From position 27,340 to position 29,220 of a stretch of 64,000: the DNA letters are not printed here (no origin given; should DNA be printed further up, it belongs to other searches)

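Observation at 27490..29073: Circularly permuted cofactor-independent phosphoglycerate mutase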

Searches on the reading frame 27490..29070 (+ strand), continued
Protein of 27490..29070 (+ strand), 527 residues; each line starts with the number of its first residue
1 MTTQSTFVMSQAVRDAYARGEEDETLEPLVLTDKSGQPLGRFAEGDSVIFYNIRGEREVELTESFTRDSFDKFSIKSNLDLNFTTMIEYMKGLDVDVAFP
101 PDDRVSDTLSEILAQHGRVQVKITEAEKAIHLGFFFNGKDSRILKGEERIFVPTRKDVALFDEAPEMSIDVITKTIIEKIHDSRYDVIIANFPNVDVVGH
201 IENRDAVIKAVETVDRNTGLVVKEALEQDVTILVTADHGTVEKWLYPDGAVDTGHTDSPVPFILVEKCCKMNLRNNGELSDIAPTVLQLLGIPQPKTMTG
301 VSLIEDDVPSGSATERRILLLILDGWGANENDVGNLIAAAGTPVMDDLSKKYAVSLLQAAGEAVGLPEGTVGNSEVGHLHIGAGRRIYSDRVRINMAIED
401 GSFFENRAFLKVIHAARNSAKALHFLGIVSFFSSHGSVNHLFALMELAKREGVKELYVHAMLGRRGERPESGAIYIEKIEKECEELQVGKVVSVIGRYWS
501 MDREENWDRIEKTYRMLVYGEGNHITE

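Call 6: find_homologous_proteins(query=window:27490-29070:+, max_evalue=1e-10)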
Query window:27490-29070:+ (527 aa): 7975 proteins with E <= 1e-10 among 8000 candidates; the best 120 are listed.
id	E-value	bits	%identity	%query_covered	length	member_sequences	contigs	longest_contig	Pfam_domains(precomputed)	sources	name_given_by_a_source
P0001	0.0e+0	1179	100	100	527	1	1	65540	PF06415.19,PF01676.24,PF01663.28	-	-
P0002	0.0e+0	1066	90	100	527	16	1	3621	PF06415.19,PF01676.24,PF01663.28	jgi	-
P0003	0.0e+0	1060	89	100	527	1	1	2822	PF06415.19,PF01676.24,PF01663.28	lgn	-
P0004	0.0e+0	1044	88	100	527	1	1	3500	PF06415.19,PF01676.24,PF01663.28,PF00884.29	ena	-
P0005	3.2e-240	816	69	100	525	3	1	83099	PF06415.19,PF01676.24,PF01663.28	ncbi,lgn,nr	ncbi:MAG: alkaline phosphatase family protein [Deltaproteobacteria bacterium]|nr:alkaline phosphatas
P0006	2.6e-239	813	68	98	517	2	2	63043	PF06415.19,PF01676.24,PF01663.28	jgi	jgi:2,3-bisphosphoglycerate-independent phosphoglycerate mutase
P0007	6.1e-237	805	68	100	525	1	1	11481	PF06415.19,PF01676.24,PF01663.28,PF00884.29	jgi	jgi:2,3-bisphosphoglycerate-independent phosphoglycerate mutase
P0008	4.0e-236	803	68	100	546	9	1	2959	PF06415.19,PF01676.24,PF01663.28,PF00884.29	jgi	jgi:2,3-bisphosphoglycerate-independent phosphoglycerate mutase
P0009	6.1e-236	802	68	100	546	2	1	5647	PF06415.19,PF01676.24,PF01663.28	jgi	jgi:2,3-bisphosphoglycerate-independent phosphoglycerate mutase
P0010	4.3e-235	799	68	100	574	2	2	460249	PF06415.19,PF01676.24,PF01663.28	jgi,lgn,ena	-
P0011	6.2e-234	795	67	98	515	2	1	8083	PF06415.19,PF01676.24,PF01663.28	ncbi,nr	ncbi:MAG: alkaline phosphatase family protein [Deltaproteobacteria bacterium]|nr:alkaline phosphatas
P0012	8.1e-234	795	68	98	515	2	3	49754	PF06415.19,PF01676.24,PF01663.28,PF00884.29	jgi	jgi:2,3-bisphosphoglycerate-independent phosphoglycerate mutase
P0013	6.2e-233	792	65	100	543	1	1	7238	PF06415.19,PF01676.24,PF01663.28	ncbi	-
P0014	6.5e-233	792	65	100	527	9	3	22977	PF06415.19,PF01676.24,PF01663.28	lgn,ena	-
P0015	1.1e-232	791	67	99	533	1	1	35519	PF06415.19,PF01676.24,PF01663.28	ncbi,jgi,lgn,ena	-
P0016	1.6e-232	791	67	100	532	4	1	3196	PF06415.19,PF01676.24,PF01663.28,PF00884.29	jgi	jgi:2,3-bisphosphoglycerate-independent phosphoglycerate mutase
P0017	2.8e-231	787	66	100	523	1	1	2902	PF06415.19,PF01676.24,PF01663.28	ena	-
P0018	6.9e-231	785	66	100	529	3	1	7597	PF06415.19,PF01676.24,PF01663.28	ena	-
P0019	3.8e-230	783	66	100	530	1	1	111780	PF06415.19,PF01676.24,PF01663.28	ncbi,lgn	ncbi:MAG: alkaline phosphatase family protein [Syntrophales bacterium]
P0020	1.4e-228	778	65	99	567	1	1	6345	PF06415.19,PF01676.24,PF01663.28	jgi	jgi:2,3-bisphosphoglycerate-independent phosphoglycerate mutase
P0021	2.1e-228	777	65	99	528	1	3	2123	PF06415.19,PF01676.24,PF01663.28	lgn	-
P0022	1.6e-227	774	67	98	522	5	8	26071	PF06415.19,PF01676.24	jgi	jgi:2,3-bisphosphoglycerate-independent phosphoglycerate mutase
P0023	4.7e-227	773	67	98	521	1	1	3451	PF06415.19,PF01676.24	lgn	-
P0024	6.4e-227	772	66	100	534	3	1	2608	PF06415.19,PF01676.24,PF01663.28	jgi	-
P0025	1.7e-226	771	65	100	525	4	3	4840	PF06415.19,PF01676.24,PF01663.28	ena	-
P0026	4.7e-226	769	66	99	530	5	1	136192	PF06415.19,PF01676.24,PF01663.28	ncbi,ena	-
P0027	6.2e-226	769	65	100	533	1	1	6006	PF06415.19,PF01676.24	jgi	jgi:2,3-bisphosphoglycerate-independent phosphoglycerate mutase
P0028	1.4e-225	768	65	99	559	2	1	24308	PF06415.19,PF01676.24,PF01663.28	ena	-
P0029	1.7e-225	768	65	100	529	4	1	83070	PF06415.19,PF01676.24,PF01663.28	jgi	-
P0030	1.7e-225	768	66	98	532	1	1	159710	PF06415.19,PF01676.24,PF01663.28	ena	-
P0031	1.7e-225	768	65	99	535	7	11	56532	PF06415.19,PF01676.24,PF01663.28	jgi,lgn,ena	jgi:2,3-bisphosphoglycerate-independent phosphoglycerate mutase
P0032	2.1e-225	767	64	100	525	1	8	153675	PF06415.19,PF01676.24,PF01663.28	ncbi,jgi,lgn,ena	jgi:2,3-bisphosphoglycerate-independent phosphoglycerate mutase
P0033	2.9e-225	767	65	99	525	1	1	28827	PF06415.19,PF01676.24,PF01663.28,PF00884.29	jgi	jgi:2,3-bisphosphoglycerate-independent phosphoglycerate mutase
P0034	8.8e-225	765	66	100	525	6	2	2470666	PF06415.19,PF01676.24,PF01663.28,PF00884.29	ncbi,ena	-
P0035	8.9e-225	765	65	100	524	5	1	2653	PF06415.19,PF01676.24,PF01663.28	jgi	-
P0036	2.1e-224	764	65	100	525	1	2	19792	PF06415.19,PF01676.24,PF01663.28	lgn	-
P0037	2.1e-224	764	65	100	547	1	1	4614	PF06415.19,PF01676.24,PF01663.28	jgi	jgi:2,3-bisphosphoglycerate-independent phosphoglycerate mutase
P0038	3.6e-224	763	67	98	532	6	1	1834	PF06415.19,PF01676.24,PF01663.28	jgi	-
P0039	5.5e-224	763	64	99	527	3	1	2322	PF06415.19,PF01676.24,PF01663.28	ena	-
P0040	5.8e-224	762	63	100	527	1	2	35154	PF06415.19,PF01676.24,PF01663.28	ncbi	-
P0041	6.0e-224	762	65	99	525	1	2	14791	PF06415.19,PF00245.26,PF01676.24,PF01663.28,PF00884.29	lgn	-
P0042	7.5e-224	762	66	99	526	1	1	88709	PF06415.19,PF01676.24,PF01663.28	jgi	-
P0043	7.8e-224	762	63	100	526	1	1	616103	PF06415.19,PF01676.24,PF01663.28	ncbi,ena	-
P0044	8.1e-224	762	65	100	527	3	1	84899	PF06415.19,PF01676.24,PF01663.28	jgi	-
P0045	8.2e-224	762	65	100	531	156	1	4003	PF06415.19,PF01676.24,PF01663.28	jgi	jgi:2,3-bisphosphoglycerate-independent phosphoglycerate mutase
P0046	1.2e-223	761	64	100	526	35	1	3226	PF06415.19,PF01676.24,PF01663.28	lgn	-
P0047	1.5e-223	761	65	99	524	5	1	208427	PF06415.19,PF01676.24,PF01663.28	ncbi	-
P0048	2.3e-223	760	65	100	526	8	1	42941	PF06415.19,PF01676.24,PF01663.28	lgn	-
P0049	2.9e-223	760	65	99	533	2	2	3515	PF06415.19,PF01676.24,PF01663.28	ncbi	-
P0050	3.4e-223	760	64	99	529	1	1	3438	PF06415.19,PF01676.24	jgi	-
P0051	3.9e-223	760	63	100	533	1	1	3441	PF06415.19,PF01676.24,PF01663.28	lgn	-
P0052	3.9e-223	760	66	98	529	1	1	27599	PF06415.19,PF01676.24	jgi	jgi:2,3-bisphosphoglycerate-independent phosphoglycerate mutase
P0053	4.1e-223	760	63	100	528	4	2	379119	PF06415.19,PF01676.24,PF01663.28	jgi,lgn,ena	jgi:2,3-bisphosphoglycerate-independent phosphoglycerate mutase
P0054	5.0e-223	759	64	100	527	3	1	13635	PF06415.19,PF01676.24,PF01663.28,PF00884.29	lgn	-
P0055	6.0e-223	759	65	99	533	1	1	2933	PF06415.19,PF01676.24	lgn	-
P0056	7.4e-223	759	63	100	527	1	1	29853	PF06415.19,PF01676.24,PF01663.28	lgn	-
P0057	1.0e-222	758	66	100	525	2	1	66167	PF06415.19,PF01676.24,PF01663.28,PF00884.29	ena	-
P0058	1.0e-222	758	63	100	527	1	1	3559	PF06415.19,PF01676.24,PF01663.28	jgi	jgi:2,3-bisphosphoglycerate-independent phosphoglycerate mutase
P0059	1.3e-222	758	65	99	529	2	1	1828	PF06415.19,PF01676.24,PF01663.28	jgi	jgi:2,3-bisphosphoglycerate-independent phosphoglycerate mutase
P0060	1.4e-222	758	65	99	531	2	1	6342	PF06415.19,PF01676.24,PF01663.28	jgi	jgi:2,3-bisphosphoglycerate-independent phosphoglycerate mutase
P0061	1.5e-222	758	65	98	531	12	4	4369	PF06415.19,PF01676.24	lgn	-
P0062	2.0e-222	757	65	100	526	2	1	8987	PF06415.19,PF01676.24,PF01663.28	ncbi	-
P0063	2.7e-222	757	66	98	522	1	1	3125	PF06415.19,PF01676.24,PF01663.28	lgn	-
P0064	2.9e-222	757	65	98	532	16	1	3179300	PF06415.19,PF01676.24,PF01663.28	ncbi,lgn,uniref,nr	ncbi:phosphoglycerate mutase [Syntrophus aciditrophicus SB]|uniref:phosphoglycerate mutase (2,3-diph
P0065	3.5e-222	757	63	100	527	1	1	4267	PF06415.19,PF01676.24,PF01663.28,PF00884.29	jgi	jgi:2,3-bisphosphoglycerate-independent phosphoglycerate mutase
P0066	3.5e-222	757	64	99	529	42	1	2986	PF06415.19,PF01676.24,PF01663.28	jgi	jgi:2,3-bisphosphoglycerate-independent phosphoglycerate mutase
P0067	3.7e-222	757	64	100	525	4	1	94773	PF06415.19,PF01676.24,PF01663.28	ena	-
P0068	3.8e-222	756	65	100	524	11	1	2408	PF06415.19,PF01676.24,PF01663.28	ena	-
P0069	5.8e-222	756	64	100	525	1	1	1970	PF06415.19,PF01676.24,PF01663.28,PF00884.29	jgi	jgi:2,3-bisphosphoglycerate-independent phosphoglycerate mutase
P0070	6.3e-222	756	63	100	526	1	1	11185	PF06415.19,PF01676.24,PF01663.28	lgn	-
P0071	6.9e-222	756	63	100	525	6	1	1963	PF06415.19,PF01676.24,PF01663.28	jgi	jgi:2,3-bisphosphoglycerate-independent phosphoglycerate mutase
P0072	9.5e-222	755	65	99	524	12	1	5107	PF06415.19,PF01676.24,PF01663.28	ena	-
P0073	9.7e-222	755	64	99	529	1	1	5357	PF06415.19,PF01676.24,PF01663.28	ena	-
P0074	1.2e-221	755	63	100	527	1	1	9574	PF06415.19,PF01676.24,PF01663.28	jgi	jgi:2,3-bisphosphoglycerate-independent phosphoglycerate mutase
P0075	1.5e-221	755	63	100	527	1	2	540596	PF06415.19,PF01676.24,PF01663.28,PF00884.29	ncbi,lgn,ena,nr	ncbi:MAG: phosphoglycerate mutase (2,3-diphosphoglycerate-independent) [Deltaproteobacteria bacteriu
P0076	1.8e-221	754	63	100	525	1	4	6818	PF06415.19,PF01676.24,PF01663.28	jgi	jgi:2,3-bisphosphoglycerate-independent phosphoglycerate mutase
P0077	2.2e-221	754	63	99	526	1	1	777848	PF06415.19,PF01676.24,PF01663.28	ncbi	ncbi:MAG: alkaline phosphatase family protein [Smithellaceae bacterium]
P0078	2.3e-221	754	64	100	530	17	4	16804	PF06415.19,PF01676.24,PF01663.28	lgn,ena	-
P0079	2.3e-221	754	63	100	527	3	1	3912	PF06415.19,PF01676.24,PF01663.28,PF00884.29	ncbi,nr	ncbi:MAG: 2,3-bisphosphoglycerate-independent phosphoglycerate mutase [Smithella sp. PtaU1.Bin162]|n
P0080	3.6e-221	753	63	100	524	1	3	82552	PF06415.19,PF01676.24,PF01663.28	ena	-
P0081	3.8e-221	753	64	100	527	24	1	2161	PF06415.19,PF01676.24,PF01663.28,PF00884.29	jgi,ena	-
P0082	4.0e-221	753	64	99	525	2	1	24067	PF06415.19,PF01676.24,PF01663.28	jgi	jgi:2,3-bisphosphoglycerate-independent phosphoglycerate mutase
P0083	6.7e-221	752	66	98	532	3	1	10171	PF06415.19,PF01676.24,PF01663.28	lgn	-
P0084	7.1e-221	752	65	98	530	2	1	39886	PF06415.19,PF01676.24,PF01663.28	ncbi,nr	ncbi:MAG: alkaline phosphatase family protein [Deltaproteobacteria bacterium]|nr:alkaline phosphatas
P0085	8.0e-221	752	63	100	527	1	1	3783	PF06415.19,PF01676.24,PF01663.28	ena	-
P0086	1.0e-220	752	63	100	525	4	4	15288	PF06415.19,PF01676.24,PF01663.28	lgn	-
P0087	1.3e-220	751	63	100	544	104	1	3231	PF06415.19,PF01676.24,PF01663.28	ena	-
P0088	1.4e-220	751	63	100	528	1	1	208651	PF06415.19,PF01676.24,PF01663.28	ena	-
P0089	1.6e-220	751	63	100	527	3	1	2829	PF06415.19,PF01676.24,PF01663.28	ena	-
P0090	1.8e-220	751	65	98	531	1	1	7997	PF06415.19,PF01676.24,PF01663.28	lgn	-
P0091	2.3e-220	751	64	100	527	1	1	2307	PF06415.19,PF01676.24,PF01663.28,PF00884.29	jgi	-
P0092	2.4e-220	751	65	98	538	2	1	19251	PF06415.19,PF01676.24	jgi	jgi:2,3-bisphosphoglycerate-independent phosphoglycerate mutase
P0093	2.8e-220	750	64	99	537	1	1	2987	PF06415.19,PF01676.24,PF01663.28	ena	-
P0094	2.9e-220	750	65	99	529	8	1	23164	PF06415.19,PF01676.24,PF01663.28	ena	-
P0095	3.0e-220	750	65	99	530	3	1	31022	PF06415.19,PF01676.24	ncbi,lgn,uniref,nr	ncbi:2,3-bisphosphoglycerate-independent phosphoglycerate mutase [Syntrophus gentianae]|uniref:phosp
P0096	3.2e-220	750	63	100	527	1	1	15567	PF06415.19,PF01676.24,PF01663.28,PF00884.29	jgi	jgi:2,3-bisphosphoglycerate-independent phosphoglycerate mutase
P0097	3.2e-220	750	65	98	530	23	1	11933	PF06415.19,PF01676.24,PF01663.28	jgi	-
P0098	3.5e-220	750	64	100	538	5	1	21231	PF06415.19,PF01676.24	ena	-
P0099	4.8e-220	750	62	100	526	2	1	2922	PF06415.19,PF01676.24,PF01663.28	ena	-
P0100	6.3e-220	749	62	100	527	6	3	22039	PF06415.19,PF01676.24,PF01663.28,PF00884.29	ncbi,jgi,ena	ncbi:MAG: alkaline phosphatase family protein [Smithella sp.]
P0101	7.0e-220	749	64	100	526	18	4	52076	PF06415.19,PF01676.24,PF01663.28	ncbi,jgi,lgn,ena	-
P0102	7.0e-220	749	64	98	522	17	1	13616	PF06415.19,PF01676.24,PF01663.28,PF00884.29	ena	-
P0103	7.0e-220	749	65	100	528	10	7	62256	PF06415.19,PF01676.24,PF01663.28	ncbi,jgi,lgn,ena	-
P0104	7.8e-220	749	65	100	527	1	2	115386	PF06415.19,PF01676.24,PF01663.28,PF00884.29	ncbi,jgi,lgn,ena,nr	ncbi:MAG: sulfatase-like hydrolase/transferase [Syntrophales bacterium]|jgi:2,3-bisphosphoglycerate-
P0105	9.1e-220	749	66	95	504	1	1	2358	PF06415.19,PF01676.24,PF01663.28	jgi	jgi:2,3-bisphosphoglycerate-independent phosphoglycerate mutase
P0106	1.1e-219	748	64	100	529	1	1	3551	PF06415.19,PF01676.24,PF01663.28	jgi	jgi:2,3-bisphosphoglycerate-independent phosphoglycerate mutase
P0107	1.2e-219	748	63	100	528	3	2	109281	PF06415.19,PF01676.24,PF01663.28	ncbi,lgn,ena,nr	ncbi:MAG TPA: alkaline phosphatase family protein [Syntrophales bacterium]|nr:alkaline phosphatase f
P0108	1.6e-219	748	63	100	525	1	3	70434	PF06415.19,PF01676.24,PF01663.28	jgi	jgi:2,3-bisphosphoglycerate-independent phosphoglycerate mutase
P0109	1.8e-219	748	64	100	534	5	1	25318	PF06415.19,PF01676.24,PF01663.28,PF00884.29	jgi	-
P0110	2.1e-219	747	62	100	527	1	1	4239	PF06415.19,PF01676.24,PF01663.28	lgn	-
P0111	2.3e-219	747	65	98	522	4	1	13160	PF06415.19,PF01676.24,PF01663.28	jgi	-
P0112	2.9e-219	747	63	100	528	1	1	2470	PF06415.19,PF01676.24,PF01663.28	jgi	jgi:2,3-bisphosphoglycerate-independent phosphoglycerate mutase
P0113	3.0e-219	747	65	100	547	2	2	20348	PF06415.19,PF01676.24,PF01663.28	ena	-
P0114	3.0e-219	747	63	100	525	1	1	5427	PF06415.19,PF01676.24,PF01663.28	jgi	jgi:2,3-bisphosphoglycerate-independent phosphoglycerate mutase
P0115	3.1e-219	747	65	99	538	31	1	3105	PF06415.19,PF01676.24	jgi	-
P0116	3.5e-219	747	63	100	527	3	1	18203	PF06415.19,PF01676.24,PF01663.28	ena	-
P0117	3.5e-219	747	64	100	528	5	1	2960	PF06415.19,PF01676.24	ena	-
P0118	3.9e-219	747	64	98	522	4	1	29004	PF06415.19,PF01676.24,PF01663.28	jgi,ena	-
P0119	6.1e-219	746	63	100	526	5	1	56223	PF06415.19,PF01676.24,PF01663.28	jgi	-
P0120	7.2e-219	746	62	100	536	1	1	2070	PF06415.19,PF01676.24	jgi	jgi:2,3-bisphosphoglycerate-independent phosphoglycerate mutase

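Call 21: find_encoding_contigs(protein=P0064, flank=10000, max_places=2)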
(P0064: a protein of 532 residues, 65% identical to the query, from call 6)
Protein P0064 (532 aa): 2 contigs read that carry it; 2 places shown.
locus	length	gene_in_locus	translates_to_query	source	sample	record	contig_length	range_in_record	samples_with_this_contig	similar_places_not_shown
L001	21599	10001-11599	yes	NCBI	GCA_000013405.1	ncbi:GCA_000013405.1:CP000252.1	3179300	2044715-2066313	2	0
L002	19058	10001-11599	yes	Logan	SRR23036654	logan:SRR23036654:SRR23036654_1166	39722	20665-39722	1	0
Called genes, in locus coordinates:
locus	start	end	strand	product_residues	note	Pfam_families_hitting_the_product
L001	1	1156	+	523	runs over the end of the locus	PF01039:Carboxyl_trans, PF03255:ACCA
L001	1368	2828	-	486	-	PF00749:tRNA-synt_1c, PF19269:Anticodon_2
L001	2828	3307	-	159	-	PF02542:YgbB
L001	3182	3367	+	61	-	-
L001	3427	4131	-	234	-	PF01128:IspD, PF12804:NTP_transf_3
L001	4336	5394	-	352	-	PF27675:YCF81_N, PF01850:PIN, PF01938:TRAM (weak)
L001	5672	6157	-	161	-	PF02559:CarD_TRCF_RID, PF21095:CarD_C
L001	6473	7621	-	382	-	PF16199:Radical_SAM_C (faint), PF04055:Radical_SAM (weak)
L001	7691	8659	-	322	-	PF01476:LysM, PF01551:Peptidase_M23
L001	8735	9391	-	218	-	PF01135:PCMT, PF00398:RrnaAD (weak), PF13847:Methyltransf_31 (weak)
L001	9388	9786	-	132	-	-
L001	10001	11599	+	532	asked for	PF06415:iPGM_N, PF01676:Metalloenzyme, PF01663:Phosphodiest (weak), PF01676:Metalloenzyme, PF06415:iPGM_N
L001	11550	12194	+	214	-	PF01661:Macro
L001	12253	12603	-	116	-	PF02391:MoaE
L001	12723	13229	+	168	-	PF05258:DciA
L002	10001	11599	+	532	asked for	PF06415:iPGM_N, PF01676:Metalloenzyme, PF01663:Phosphodiest (weak), PF01676:Metalloenzyme, PF06415:iPGM_N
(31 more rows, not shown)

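Call 25: predict_structure(alignment_id=A1)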
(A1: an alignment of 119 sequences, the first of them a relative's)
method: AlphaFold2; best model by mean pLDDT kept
length: 527 residues; sequences in the alignment: 119
mean_pLDDT: 91.1   pTM: 0.88
mean pLDDT of the five models: 91.1, 90.8, 89.6, 89.2, 87.5
residues with pLDDT >= 90: 392; 70-90: 102; 50-70: 29; < 50: 4
segments of 3 or more residues with pLDDT < 50: 1-4
pLDDT, mean of each block of 10 residues (from residue 1): 65 93 92 96 97 78 89 88 92 90 91 97 95 95 96 79 86 98 98 93 92 98 97 97 82 89 88 95 97 96 82 79 96 92 97 96 92 96 95 94 98 97 92 75 98 97 70 93 96 90 74 96 95
secondary structure, 60 per line:
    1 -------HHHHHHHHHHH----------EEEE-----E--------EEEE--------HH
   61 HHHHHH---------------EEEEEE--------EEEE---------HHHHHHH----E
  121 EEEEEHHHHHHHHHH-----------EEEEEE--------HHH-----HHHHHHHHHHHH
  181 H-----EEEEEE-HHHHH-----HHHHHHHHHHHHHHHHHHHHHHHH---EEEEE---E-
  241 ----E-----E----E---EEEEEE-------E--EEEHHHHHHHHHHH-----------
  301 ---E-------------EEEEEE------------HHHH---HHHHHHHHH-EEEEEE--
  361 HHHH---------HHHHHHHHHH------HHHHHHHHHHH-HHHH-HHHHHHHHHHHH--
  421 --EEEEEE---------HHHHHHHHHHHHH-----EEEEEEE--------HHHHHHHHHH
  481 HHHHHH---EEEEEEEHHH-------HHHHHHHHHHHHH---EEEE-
elements in order: H8-18 E29-32 E47-50 H59-66 E82-87 E96-99 H109-115 E120-125 H126-135 E147-152 H169-181 E187-192 H194-198 H204-227 E231-235 E260-265 E276-278 H279-289 E318-323 H336-339 H343-351 E353-358 H361-364 H374-383 H390-400 H402-405 H407-418 E423-428 H438-450 E456-462 H471-486 E490-496 H507-519 E523-526

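Call 27: search_protein_representatives(protein=window:27490-29070:+)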
Query: 527 residues. Proteins with E-value up to 0.001 (for the whole library): 11557; up to 1e-10: 6538; up to 1e-30: 1894. The best 150 are listed.
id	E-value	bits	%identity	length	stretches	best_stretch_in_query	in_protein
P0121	1.1e-182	624.6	54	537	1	10-526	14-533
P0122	5.2e-132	457.5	58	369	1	161-524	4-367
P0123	3.7e-124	431.5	45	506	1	11-504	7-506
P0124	3.3e-122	425.1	43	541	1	9-523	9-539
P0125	2.8e-117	408.9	41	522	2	11-304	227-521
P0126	1.4e-116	406.6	40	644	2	11-304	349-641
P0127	2.6e-114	399.1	42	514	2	318-524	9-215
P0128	7.8e-113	394.2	41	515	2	12-305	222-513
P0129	1.2e-112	393.6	44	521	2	10-305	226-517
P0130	8.5e-112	390.8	42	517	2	10-304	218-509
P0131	4.8e-111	388.3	44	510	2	11-304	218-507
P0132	1.2e-110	387.0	40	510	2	10-306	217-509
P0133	1.4e-110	386.7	47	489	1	20-521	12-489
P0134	8.9e-110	384.1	39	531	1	5-523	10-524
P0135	1.6e-109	383.3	40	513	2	10-304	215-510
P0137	5.2e-109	381.6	42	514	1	11-520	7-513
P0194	4.6e-96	338.9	37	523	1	9-523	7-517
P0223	2.6e-93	329.8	38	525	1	3-523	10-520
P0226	3.0e-93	329.6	39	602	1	19-524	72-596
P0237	1.7e-92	327.1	39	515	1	8-519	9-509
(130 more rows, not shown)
